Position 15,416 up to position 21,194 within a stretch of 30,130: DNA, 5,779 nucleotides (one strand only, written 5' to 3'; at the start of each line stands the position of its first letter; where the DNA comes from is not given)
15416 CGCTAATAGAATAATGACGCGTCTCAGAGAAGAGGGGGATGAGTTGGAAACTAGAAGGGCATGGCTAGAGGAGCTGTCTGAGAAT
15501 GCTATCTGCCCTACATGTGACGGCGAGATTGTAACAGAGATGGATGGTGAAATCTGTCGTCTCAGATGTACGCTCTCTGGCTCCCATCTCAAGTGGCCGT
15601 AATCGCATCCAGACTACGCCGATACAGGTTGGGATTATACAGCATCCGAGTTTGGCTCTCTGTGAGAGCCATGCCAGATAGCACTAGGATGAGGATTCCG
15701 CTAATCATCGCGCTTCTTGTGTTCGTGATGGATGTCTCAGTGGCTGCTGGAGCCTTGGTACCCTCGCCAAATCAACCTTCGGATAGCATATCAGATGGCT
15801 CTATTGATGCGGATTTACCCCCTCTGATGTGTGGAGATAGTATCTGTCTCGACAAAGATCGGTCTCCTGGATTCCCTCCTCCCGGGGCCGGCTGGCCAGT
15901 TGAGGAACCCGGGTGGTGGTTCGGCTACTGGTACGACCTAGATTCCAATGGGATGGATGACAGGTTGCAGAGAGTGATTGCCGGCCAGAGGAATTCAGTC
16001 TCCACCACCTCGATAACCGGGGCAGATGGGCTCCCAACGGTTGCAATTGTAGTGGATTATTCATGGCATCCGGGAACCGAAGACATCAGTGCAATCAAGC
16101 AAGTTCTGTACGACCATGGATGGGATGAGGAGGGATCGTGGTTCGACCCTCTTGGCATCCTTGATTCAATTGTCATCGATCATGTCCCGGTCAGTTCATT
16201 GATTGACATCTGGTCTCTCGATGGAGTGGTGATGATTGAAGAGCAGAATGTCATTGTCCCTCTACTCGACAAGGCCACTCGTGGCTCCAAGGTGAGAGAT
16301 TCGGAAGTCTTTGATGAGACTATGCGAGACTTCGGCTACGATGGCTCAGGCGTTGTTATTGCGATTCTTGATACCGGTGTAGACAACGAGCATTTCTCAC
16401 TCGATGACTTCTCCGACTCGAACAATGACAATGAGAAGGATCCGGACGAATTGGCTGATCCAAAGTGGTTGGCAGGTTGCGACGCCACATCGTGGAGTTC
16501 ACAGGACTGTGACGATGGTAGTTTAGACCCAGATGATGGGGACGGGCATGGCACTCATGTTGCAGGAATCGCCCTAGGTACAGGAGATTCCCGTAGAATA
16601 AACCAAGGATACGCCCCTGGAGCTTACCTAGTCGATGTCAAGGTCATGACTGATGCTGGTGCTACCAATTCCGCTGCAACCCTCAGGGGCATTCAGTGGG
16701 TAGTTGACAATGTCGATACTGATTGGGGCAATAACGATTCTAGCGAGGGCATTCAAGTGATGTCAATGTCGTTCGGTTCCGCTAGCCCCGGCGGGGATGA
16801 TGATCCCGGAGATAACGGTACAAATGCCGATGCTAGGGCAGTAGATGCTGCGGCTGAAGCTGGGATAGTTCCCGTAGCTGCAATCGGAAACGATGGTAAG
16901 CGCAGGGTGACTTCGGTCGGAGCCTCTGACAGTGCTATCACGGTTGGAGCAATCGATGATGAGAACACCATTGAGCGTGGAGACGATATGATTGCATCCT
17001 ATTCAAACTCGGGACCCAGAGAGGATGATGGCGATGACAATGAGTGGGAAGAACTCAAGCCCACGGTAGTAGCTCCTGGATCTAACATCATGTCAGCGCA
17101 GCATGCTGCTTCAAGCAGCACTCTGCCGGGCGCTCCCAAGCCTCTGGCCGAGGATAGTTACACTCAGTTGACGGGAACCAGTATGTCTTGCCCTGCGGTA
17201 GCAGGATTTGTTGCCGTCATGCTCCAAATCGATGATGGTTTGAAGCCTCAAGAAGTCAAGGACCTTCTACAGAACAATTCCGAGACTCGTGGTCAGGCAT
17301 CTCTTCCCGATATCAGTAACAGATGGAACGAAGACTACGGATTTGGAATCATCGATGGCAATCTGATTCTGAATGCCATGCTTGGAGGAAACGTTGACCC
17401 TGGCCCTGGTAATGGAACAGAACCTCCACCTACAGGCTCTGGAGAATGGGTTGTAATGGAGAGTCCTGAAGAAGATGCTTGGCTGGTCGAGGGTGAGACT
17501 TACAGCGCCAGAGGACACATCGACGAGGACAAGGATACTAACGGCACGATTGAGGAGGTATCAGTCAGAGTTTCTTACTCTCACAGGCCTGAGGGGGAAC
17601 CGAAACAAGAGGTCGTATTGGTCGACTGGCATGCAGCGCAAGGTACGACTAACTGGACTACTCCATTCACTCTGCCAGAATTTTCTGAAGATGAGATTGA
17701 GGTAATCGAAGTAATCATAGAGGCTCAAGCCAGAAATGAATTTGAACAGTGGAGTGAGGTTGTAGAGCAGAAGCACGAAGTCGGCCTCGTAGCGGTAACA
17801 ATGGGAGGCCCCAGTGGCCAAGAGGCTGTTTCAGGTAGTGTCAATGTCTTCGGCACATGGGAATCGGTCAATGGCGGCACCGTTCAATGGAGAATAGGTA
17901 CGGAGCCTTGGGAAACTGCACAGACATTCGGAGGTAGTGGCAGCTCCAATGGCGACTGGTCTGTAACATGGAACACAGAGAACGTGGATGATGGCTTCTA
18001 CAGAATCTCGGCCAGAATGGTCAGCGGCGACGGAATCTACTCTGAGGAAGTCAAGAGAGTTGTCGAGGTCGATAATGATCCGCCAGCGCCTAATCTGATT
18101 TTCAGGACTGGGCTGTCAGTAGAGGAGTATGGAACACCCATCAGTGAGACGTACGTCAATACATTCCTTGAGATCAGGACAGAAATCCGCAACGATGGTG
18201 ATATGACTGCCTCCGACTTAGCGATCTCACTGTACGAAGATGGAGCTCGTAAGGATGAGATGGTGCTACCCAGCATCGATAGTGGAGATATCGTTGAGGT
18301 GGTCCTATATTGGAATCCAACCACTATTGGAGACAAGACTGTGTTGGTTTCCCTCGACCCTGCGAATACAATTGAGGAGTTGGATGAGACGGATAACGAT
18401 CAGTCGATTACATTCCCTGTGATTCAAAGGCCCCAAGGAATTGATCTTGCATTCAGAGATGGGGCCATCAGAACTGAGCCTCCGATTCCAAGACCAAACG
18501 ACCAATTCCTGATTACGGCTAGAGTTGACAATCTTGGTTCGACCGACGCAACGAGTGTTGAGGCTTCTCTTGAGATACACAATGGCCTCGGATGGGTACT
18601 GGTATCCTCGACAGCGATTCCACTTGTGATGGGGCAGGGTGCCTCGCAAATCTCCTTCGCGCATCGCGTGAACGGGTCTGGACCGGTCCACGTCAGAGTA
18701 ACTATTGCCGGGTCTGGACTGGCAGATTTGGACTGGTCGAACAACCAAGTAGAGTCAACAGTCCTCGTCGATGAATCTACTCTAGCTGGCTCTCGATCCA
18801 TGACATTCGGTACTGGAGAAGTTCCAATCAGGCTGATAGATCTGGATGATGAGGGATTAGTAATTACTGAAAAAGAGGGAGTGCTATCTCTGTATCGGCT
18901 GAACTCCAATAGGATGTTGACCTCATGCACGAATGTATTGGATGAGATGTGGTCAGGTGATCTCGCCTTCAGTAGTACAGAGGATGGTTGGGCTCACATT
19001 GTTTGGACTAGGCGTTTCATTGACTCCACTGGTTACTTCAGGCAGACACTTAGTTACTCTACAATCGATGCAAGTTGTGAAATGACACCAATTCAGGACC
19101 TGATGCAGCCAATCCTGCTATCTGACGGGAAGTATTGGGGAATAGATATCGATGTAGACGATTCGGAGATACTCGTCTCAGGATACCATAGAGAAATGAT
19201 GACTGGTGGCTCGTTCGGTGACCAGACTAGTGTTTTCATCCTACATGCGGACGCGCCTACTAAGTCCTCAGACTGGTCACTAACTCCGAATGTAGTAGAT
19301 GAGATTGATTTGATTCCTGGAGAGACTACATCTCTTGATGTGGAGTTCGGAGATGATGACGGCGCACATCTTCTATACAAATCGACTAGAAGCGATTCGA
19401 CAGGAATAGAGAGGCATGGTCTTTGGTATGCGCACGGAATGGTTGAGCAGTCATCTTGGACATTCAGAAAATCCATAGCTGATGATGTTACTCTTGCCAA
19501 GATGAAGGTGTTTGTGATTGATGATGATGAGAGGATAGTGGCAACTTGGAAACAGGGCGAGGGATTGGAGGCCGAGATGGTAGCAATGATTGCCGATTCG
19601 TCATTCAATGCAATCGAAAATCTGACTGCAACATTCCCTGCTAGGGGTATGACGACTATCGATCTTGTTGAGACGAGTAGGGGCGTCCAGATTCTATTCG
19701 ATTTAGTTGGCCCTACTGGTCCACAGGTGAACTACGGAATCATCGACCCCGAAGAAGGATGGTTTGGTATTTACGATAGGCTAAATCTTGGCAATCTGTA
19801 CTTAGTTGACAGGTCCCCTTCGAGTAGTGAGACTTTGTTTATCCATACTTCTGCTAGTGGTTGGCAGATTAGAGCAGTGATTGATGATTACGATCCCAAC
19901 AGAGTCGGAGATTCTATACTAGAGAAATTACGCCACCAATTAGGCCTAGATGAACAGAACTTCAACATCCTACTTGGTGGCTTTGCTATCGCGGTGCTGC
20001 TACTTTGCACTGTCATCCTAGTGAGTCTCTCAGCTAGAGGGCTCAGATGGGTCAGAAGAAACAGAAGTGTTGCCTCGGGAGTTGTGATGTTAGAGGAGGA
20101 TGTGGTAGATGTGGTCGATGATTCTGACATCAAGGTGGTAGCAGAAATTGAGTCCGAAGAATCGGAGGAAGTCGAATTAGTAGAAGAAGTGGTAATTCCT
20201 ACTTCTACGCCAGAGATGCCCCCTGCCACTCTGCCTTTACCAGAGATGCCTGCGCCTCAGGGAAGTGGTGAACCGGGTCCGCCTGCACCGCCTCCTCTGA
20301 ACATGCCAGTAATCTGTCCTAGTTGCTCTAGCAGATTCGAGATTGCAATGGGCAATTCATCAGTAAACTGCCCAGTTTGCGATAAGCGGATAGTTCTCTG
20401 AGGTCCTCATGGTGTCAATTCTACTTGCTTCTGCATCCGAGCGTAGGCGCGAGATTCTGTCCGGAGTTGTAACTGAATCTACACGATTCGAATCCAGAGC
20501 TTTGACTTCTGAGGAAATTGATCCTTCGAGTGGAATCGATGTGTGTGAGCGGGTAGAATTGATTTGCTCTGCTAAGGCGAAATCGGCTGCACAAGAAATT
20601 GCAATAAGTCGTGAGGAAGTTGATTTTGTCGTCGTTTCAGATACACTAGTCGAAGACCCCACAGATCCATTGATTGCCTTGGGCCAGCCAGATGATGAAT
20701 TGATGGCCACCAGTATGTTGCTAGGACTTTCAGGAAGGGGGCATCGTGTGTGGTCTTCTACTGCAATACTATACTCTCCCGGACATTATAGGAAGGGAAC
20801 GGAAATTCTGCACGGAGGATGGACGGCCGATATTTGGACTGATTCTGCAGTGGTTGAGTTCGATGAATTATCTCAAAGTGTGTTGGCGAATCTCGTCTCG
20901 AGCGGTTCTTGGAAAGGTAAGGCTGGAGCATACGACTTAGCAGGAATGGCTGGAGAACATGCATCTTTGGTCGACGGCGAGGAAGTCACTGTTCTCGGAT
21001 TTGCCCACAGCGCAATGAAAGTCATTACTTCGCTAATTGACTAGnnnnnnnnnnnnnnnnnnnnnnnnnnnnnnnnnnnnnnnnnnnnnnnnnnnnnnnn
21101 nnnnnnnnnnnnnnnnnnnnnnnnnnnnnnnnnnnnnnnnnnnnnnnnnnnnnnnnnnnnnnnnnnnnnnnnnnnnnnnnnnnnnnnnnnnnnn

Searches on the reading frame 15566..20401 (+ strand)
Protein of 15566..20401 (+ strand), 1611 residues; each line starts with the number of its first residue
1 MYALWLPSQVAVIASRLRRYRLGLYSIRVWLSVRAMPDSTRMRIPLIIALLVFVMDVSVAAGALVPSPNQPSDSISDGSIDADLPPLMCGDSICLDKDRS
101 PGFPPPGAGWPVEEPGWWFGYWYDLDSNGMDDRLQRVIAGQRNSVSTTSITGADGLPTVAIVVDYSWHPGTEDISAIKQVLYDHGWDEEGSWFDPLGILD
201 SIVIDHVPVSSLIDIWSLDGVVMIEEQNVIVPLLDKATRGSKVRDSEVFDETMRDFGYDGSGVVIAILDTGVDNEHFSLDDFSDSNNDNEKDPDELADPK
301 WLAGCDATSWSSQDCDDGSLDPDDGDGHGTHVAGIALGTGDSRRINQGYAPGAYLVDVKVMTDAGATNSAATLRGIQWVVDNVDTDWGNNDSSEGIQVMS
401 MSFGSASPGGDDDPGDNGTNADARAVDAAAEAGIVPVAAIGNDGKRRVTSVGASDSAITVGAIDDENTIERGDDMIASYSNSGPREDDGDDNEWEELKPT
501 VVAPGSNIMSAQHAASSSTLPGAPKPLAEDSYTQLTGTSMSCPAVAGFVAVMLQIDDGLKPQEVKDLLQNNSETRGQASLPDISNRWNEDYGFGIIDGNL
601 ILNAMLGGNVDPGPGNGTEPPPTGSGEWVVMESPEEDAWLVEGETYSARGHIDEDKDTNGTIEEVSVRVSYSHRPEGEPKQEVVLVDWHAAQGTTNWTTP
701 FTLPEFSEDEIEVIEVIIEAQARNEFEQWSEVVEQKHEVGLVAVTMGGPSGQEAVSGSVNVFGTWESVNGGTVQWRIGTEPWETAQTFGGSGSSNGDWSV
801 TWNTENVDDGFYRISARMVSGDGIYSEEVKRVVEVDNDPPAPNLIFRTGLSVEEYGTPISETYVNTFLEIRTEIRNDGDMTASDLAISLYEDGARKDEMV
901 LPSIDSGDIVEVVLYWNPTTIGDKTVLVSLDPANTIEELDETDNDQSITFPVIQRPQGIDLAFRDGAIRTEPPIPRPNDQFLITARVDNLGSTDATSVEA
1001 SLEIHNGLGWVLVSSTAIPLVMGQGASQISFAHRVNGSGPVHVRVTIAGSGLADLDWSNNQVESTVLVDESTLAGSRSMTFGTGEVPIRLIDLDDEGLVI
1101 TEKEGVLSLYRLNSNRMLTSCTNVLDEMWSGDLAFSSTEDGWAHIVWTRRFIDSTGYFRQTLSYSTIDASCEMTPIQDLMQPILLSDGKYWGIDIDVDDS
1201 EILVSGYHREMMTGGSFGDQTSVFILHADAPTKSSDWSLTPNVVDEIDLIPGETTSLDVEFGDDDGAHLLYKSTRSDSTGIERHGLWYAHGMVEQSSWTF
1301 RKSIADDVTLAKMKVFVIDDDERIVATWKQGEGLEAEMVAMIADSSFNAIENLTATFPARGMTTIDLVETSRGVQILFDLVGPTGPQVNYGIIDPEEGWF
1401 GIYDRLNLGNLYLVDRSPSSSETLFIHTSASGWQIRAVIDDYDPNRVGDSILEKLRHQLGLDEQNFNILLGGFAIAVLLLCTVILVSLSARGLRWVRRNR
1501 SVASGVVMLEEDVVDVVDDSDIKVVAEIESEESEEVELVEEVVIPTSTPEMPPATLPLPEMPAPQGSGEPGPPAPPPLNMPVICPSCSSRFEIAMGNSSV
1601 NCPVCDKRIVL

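Call 10: search_protein_families(library=pfam, proteins=[window:15566-20401:+])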
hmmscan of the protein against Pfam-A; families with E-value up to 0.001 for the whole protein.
window:15566-20401:+ (1611 aa): 2 families
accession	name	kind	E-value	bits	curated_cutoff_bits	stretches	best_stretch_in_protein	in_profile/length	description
PF00082.27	Peptidase_S8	-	1.7e-47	162.6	21.8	1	260-594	1-288/288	Subtilase family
PF07705.17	CARDB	-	1.2e-19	70.8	22.7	1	856-945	9-98/101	CARDB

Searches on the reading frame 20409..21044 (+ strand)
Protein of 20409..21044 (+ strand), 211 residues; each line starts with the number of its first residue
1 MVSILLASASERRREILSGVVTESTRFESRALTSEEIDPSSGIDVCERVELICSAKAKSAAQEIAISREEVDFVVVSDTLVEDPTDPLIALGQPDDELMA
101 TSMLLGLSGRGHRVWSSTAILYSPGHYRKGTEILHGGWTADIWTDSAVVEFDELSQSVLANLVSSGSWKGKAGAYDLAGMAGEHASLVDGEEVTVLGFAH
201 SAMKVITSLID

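Call 10: search_protein_families(library=pfam, proteins=[window:20409-21044:+])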
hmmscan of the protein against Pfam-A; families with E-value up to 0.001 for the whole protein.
window:20409-21044:+ (211 aa): 1 family
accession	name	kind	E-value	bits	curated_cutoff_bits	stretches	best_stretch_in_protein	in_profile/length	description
PF02545.19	Maf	-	1.2e-24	87.5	27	1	4-200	2-177/187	Maf-like protein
